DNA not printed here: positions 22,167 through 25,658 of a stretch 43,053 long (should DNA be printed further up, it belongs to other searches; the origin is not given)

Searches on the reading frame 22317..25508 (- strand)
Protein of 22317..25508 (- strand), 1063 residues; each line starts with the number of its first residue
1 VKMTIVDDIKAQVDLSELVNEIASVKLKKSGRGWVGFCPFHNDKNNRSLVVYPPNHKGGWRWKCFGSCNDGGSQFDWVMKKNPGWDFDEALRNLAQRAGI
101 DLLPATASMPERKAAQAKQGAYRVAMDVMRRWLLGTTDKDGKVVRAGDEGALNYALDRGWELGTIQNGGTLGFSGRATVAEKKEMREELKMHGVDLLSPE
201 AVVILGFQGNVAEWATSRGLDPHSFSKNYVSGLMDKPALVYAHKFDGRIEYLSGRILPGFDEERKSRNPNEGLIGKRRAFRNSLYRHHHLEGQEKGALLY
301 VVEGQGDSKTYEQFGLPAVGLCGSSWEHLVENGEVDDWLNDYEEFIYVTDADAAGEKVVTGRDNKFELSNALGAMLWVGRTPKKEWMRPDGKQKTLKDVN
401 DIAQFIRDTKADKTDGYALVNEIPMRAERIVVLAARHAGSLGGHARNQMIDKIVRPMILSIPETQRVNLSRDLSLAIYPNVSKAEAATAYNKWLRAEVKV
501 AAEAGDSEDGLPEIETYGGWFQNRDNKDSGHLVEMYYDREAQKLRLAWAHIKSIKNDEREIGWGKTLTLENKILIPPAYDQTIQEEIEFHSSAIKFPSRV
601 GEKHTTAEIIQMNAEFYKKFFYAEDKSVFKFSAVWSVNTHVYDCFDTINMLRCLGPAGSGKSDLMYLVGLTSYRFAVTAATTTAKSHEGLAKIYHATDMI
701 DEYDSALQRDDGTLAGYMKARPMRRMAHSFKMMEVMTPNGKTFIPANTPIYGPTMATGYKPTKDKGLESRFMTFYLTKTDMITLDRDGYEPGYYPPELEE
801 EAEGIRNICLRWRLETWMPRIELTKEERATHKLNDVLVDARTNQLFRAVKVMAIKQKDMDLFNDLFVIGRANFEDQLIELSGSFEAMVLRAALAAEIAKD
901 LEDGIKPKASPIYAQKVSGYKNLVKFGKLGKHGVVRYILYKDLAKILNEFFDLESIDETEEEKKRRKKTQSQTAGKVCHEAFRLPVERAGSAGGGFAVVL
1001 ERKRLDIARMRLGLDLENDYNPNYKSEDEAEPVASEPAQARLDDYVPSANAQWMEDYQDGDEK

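Call 13: search_protein_families(library=phrogs, proteins=[window:22317-25508:-])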
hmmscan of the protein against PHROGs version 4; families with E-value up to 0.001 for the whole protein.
window:22317-25508:- (1063 aa): 9 families
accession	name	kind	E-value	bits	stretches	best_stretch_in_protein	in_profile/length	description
phrog_6444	-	DNA, RNA and nucleotide metabolism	3e-17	63.7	1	4-124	8-119/577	DNA primase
phrog_510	-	DNA, RNA and nucleotide metabolism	1.6e-09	38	1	10-126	21-129/667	DNA primase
phrog_18097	-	DNA, RNA and nucleotide metabolism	1.3e-08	35.7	1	6-95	7-87/199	DNA primase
phrog_11992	-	unknown function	6.9e-08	33.9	1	7-119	5-106/177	-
phrog_5629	-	DNA, RNA and nucleotide metabolism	1.5e-05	24.3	1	3-115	1-108/930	DNA primase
phrog_239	-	DNA, RNA and nucleotide metabolism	5.5e-05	23.3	0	278-359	178-268/801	DNA primase/helicase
phrog_6088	-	DNA, RNA and nucleotide metabolism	8.6e-05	22.1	0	14-357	3-248/772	DNA primase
phrog_849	-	DNA, RNA and nucleotide metabolism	0.0003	20.9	1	281-366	225-310/435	DNA primase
phrog_12671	-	other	0.00073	19.6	0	598-668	90-160/248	peptidase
